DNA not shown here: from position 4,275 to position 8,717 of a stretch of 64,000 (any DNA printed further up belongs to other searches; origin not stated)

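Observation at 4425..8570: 1381-aa cytoplasmic multi-propeller NHL protein with zinc ribbon and acidic linker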

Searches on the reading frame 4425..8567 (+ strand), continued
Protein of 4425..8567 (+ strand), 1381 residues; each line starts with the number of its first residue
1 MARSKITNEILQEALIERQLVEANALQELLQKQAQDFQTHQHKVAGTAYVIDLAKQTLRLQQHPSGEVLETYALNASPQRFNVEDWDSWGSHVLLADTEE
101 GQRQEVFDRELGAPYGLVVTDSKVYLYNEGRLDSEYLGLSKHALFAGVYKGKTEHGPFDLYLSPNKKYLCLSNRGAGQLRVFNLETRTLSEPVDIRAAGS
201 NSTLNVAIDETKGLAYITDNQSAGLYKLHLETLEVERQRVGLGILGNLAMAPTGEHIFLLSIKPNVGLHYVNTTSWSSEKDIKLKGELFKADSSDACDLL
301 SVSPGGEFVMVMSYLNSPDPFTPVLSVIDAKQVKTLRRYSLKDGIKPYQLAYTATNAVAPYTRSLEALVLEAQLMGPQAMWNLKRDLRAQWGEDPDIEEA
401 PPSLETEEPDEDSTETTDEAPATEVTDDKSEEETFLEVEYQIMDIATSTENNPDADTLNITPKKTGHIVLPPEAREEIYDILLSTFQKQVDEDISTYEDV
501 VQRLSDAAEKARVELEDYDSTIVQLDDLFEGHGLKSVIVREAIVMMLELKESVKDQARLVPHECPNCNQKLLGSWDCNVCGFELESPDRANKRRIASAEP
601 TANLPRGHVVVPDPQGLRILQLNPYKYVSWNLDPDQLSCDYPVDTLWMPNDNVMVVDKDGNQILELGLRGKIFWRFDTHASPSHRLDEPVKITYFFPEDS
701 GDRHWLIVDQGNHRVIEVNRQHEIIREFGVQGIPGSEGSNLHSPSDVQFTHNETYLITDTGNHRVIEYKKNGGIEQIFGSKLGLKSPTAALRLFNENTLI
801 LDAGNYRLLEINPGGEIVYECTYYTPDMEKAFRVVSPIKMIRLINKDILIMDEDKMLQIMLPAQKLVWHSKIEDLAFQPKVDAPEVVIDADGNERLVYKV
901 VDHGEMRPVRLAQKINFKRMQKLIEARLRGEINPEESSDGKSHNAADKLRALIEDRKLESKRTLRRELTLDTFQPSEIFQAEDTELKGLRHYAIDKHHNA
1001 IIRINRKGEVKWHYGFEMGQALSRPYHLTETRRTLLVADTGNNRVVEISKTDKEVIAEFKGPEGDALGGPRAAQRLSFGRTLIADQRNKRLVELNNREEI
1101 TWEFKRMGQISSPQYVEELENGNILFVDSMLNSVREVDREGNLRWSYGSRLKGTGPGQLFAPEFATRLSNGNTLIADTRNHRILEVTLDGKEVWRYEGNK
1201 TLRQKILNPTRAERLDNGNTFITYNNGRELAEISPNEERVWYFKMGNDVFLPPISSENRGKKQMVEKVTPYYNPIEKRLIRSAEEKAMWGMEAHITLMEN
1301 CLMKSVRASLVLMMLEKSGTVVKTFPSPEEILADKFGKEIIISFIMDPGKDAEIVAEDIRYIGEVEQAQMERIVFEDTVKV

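Call 27: find_encoding_contigs(protein=P0009, flank=10000, max_places=1)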
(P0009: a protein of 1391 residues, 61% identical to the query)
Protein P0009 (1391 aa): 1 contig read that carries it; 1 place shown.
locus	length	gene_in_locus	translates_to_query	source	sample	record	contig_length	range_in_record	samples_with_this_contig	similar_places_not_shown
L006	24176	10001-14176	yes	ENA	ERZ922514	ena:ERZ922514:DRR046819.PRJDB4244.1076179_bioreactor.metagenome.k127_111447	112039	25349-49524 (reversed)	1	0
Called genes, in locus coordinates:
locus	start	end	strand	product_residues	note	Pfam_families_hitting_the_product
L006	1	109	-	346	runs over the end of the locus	PF03747:ADP_ribosyl_GH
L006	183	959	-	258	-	PF04493:Endonuclease_5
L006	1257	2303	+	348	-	PF03009:GDPD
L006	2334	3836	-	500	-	PF00112:Peptidase_C1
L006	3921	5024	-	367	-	PF04886:PT (weak), PF03734:YkuD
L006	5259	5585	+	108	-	PF09527:ATPase_gene1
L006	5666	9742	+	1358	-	PF13360:PQQ_2 (faint), PF07194:P2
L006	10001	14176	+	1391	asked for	PF13360:PQQ_2 (faint), PF01436:NHL (faint), PF07194:P2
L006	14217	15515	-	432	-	PF07690:MFS_1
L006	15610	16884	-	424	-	-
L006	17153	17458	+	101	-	PF14114:DUF4286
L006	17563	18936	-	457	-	PF07992:Pyr_redox_2, PF13450:NAD_binding_8 (weak)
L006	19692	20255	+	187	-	PF07879:PHB_acc_N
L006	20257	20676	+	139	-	PF00903:Glyoxalase, PF13669:Glyoxalase_4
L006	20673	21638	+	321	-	PF01073:3Beta_HSD, PF01370:Epimerase, PF02719:Polysacc_synt_2 (faint), PF04321:RmlD_sub_bind, PF16363:GDP_Man_Dehyd, PF07993:NAD_binding_4 (weak)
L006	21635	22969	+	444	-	PF03721:UDPG_MGDP_dh_N, PF03807:F420_oxidored (faint), PF00984:UDPG_MGDP_dh, PF03720:UDPG_MGDP_dh_C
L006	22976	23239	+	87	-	-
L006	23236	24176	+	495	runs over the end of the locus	PF00999:Na_H_Exchanger, PF02080:TrkA_C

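Call 43: find_encoding_contigs(protein=P0024, flank=8000, max_places=1)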
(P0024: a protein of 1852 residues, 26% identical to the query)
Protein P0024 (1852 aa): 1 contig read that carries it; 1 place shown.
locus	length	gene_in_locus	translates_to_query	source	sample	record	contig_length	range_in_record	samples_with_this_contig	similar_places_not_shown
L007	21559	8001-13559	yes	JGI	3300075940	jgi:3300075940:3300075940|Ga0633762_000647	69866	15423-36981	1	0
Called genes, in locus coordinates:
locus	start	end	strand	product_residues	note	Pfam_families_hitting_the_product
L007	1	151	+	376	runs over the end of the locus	PF08239:SH3_3 (faint), PF18348:SH3_16, PF00877:NLPC_P60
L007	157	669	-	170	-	-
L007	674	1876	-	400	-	PF02515:CoA_transf_3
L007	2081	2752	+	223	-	-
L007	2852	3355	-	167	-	PF04167:DUF402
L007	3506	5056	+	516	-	PF01276:OKR_DC_1, PF01212:Beta_elim_lyase (weak), PF00155:Aminotran_1_2, PF00266:Aminotran_5, PF01041:DegT_DnrJ_EryC1, PF01053:Cys_Met_Meta_PP, PF05889:SepSecS (weak), PF03711:OKR_DC_1_C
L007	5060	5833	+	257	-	PF14062:DUF4253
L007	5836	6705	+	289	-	PF24827:AstE_AspA_cat, PF04952:AstE_AspA_hybrid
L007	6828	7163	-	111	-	-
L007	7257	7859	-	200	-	PF13578:Methyltransf_24 (weak)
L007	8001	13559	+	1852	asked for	PF01436:NHL (faint), PF13360:PQQ_2 (faint), PF00027:cNMP_binding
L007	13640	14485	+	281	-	PF00351:Biopterin_H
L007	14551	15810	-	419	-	PF00109:ketoacyl-synt, PF02801:Ketoacyl-synt_C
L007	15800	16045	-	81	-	PF00550:PP-binding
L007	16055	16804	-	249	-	PF00106:adh_short, PF08659:KR, PF13561:adh_short_C2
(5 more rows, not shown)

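Call 63: find_related_loci(query=A1, collection=genome_contigs, flank=6000)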
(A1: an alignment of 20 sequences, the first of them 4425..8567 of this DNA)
Query A1 (1381 aa) in genome_contigs; peptide patterns used: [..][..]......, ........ (x = any residue, [..] = any of these).
50 stretches matched a pattern; 13 encode a relative of the query (tblastn E <= 1e-3); 12 distinct loci.
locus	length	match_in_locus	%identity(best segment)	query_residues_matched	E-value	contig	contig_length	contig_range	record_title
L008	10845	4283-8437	78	1-1379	0e+0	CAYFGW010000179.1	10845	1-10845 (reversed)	MAG TPA_asm: uncultured Candidatus Sericytochromatia bacterium isolate ERP003628_co1_38 genome assembly, contig: NODE_40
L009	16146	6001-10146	64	1-1379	0e+0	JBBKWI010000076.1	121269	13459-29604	MAG: Candidatus Sericytochromatia bacterium isolate metabat_bins.305 k119_2233579, whole genome shotgun sequence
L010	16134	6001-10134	84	1-1381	0e+0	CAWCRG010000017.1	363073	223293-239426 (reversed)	MAG: Candidatus Sericytochromatia bacterium isolate MFD03250.bin.2.6 genome assembly, contig: contig_28926, whole genome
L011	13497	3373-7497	58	1-1377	0e+0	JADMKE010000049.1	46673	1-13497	MAG: Candidatus Sericytochromatia bacterium isolate MAG_89 NODE_866_length_46673_cov_21.837895, whole genome shotgun seq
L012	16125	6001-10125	57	1-1377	0e+0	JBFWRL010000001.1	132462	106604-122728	MAG: Candidatus Sericytochromatia bacterium isolate CA_2019_TPBF_205 NODE_1246_length_132462_cov_4.883410_TPBF, whole ge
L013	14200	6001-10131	58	1-1379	0e+0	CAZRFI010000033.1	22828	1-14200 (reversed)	MAG TPA_asm: uncultured Candidatus Sericytochromatia bacterium isolate binchicken_co266_209 genome assembly, contig: NOD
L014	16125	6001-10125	58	1-1377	0e+0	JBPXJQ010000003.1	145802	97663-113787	MAG: Candidatus Blackallbacteria bacterium isolate mt_P12 k141_118784, whole genome shotgun sequence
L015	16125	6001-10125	58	1-1377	0e+0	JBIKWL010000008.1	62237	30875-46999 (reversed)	MAG: Candidatus Sericytochromatia bacterium isolate ME2015-09-13_3300035666_group6_bin207 Rohwer_bin1392_scaffold_244_c2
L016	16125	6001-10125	54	1-1380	0e+0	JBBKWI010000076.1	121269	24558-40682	MAG: Candidatus Sericytochromatia bacterium isolate metabat_bins.305 k119_2233579, whole genome shotgun sequence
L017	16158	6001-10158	65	1-1377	0e+0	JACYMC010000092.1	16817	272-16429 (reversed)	MAG: Candidatus Sericytochromatia bacterium isolate T60_A2020_004 NODE_2601_length_16817_cov_11.458, whole genome shotgu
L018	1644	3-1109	71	653-1381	0e+0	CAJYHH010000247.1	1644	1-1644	MAG: Candidatus Sericytochromatia bacterium isolate maxbin_SP350_1.003_cleaned genome assembly, contig: k127_243061, who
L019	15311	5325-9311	51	6-1376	0e+0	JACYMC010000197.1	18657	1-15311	MAG: Candidatus Sericytochromatia bacterium isolate T60_A2020_004 NODE_2340_length_18657_cov_14.6166, whole genome shotg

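Call 82: search_protein_families(library=ncbifam, proteins=[L005:14137-15741:+], max_evalue=0.001)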
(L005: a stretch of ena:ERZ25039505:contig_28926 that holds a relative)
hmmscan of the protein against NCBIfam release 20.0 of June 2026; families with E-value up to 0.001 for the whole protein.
L005:14137-15741:+ (535 aa): 8 families
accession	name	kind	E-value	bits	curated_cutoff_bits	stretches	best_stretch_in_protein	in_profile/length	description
TIGR00813.1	sss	superfamily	8.2e-119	397.3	184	1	34-426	1-411/411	sodium/solute symporter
NF007790.0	PRK10484.1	equivalog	5.6e-93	312.6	401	1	6-528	6-524/527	solute:sodium symporter family transporter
TIGR02121.1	Na_Pro_sym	equivalog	5.8e-32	111.1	515.5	1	7-487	5-476/488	sodium/proline symporter PutP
TIGR02119.1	panF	equivalog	5.5e-30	104.8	328.05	1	9-427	7-431/471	sodium/pantothenate symporter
TIGR03648.1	Na_symport_lg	subfamily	6.7e-24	84.2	320.75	2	7-197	3-189/547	VC_2705 family sodium/solute symporter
NF011948.0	PRK15419.1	equivalog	2.2e-16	59.8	955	1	5-428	10-439/502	sodium/proline symporter PutP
NF058657.1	MncbAcdTpMctC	equivalog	2.2e-09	36.3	670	1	9-209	12-216/527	monocarboxylic acid transporter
NF006903.2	PRK09395.1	subfamily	8.2e-06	24.5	750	1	8-428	40-473/552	cation/acetate symporter ActP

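Call 107: find_encoding_contigs(protein=P0001, flank=6000, max_places=2)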
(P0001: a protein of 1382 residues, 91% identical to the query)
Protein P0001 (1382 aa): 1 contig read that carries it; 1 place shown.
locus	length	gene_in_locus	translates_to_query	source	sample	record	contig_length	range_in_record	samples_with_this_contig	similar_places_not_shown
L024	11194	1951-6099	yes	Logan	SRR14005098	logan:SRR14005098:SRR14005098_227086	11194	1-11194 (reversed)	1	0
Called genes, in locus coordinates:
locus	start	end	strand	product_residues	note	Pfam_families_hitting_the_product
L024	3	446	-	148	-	?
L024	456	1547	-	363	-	PF03734:YkuD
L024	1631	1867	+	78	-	PF09527:ATPase_gene1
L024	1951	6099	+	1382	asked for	PF07194:P2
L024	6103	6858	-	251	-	PF00583:Acetyltransf_1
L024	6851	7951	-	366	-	PF01926:MMR_HSR1, PF02421:FeoB_N, PF06071:YchF-GTPase_C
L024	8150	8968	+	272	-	-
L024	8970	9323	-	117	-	-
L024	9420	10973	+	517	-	PF01039:Carboxyl_trans, PF06833:MdcE (faint), PF03255:ACCA (weak)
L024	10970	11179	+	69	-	PF13822:ACC_epsilon (weak)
